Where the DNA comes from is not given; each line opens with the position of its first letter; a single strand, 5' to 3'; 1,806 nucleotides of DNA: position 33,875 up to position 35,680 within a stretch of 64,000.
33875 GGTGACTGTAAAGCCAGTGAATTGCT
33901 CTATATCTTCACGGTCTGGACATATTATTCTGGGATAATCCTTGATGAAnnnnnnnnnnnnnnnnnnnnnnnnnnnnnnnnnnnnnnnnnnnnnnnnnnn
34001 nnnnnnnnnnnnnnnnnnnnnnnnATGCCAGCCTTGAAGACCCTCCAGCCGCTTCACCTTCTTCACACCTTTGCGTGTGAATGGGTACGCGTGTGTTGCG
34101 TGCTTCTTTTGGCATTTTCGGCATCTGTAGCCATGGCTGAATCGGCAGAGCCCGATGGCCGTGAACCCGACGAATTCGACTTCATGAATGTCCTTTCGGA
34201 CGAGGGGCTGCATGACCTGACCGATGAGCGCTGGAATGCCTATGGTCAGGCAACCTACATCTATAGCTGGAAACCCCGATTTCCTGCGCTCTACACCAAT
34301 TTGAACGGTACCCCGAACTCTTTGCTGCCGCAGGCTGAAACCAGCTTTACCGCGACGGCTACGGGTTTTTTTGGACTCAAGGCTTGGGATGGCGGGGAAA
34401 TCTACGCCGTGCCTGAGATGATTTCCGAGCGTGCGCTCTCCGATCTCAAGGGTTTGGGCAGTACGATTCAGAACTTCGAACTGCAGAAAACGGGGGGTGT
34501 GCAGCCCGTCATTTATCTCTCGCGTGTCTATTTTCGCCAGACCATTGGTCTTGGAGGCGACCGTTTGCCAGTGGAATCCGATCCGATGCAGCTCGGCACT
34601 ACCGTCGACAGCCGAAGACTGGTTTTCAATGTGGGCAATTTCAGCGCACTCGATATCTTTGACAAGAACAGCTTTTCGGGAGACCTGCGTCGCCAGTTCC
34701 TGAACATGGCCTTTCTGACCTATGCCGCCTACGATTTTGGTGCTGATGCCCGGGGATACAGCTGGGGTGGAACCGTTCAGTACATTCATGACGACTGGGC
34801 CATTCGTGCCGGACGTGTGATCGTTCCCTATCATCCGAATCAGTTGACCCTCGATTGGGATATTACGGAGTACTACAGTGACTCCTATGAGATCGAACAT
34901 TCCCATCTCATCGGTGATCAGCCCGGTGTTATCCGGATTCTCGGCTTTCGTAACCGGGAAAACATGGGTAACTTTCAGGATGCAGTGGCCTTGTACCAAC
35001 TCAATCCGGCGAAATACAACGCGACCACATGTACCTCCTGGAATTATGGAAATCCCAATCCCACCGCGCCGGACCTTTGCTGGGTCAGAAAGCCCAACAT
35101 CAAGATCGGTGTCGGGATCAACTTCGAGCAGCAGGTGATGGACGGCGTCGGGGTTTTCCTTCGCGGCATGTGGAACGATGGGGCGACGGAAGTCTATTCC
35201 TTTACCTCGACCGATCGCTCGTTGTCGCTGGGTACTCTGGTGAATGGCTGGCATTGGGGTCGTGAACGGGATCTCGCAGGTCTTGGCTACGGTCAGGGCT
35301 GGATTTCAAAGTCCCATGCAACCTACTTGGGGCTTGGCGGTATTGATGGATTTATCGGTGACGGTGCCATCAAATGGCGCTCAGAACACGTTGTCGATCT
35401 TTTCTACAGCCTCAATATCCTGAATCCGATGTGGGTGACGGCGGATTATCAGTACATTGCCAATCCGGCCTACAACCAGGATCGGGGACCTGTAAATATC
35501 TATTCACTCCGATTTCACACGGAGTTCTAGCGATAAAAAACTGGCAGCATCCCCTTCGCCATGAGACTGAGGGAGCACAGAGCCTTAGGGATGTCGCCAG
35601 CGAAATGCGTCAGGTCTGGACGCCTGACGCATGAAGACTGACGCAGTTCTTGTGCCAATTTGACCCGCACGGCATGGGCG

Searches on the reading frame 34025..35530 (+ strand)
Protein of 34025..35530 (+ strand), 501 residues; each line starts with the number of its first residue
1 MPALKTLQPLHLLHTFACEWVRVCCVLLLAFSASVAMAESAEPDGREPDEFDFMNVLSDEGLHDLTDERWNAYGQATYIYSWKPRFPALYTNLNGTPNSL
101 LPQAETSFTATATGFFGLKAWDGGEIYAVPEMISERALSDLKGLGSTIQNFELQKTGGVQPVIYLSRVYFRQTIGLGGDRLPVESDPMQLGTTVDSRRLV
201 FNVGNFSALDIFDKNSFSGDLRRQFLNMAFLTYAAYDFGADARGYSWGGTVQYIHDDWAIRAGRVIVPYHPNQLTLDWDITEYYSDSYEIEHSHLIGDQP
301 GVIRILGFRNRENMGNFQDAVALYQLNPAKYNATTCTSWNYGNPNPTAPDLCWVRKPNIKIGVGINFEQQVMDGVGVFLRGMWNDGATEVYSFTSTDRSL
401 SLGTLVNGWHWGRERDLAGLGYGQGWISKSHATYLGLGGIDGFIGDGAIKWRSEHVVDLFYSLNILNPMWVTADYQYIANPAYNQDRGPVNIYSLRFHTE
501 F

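Call 14: search_protein_families(library=pfam, proteins=[window:34025-35530:+], max_evalue=0.001)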
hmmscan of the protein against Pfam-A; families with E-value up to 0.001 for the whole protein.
window:34025-35530:+ (501 aa): 1 family
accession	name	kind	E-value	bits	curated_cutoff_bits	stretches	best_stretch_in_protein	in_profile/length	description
PF04966.18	OprB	-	2.9e-31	109.6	22.9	1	120-501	23-372/372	Carbohydrate-selective porin, OprB family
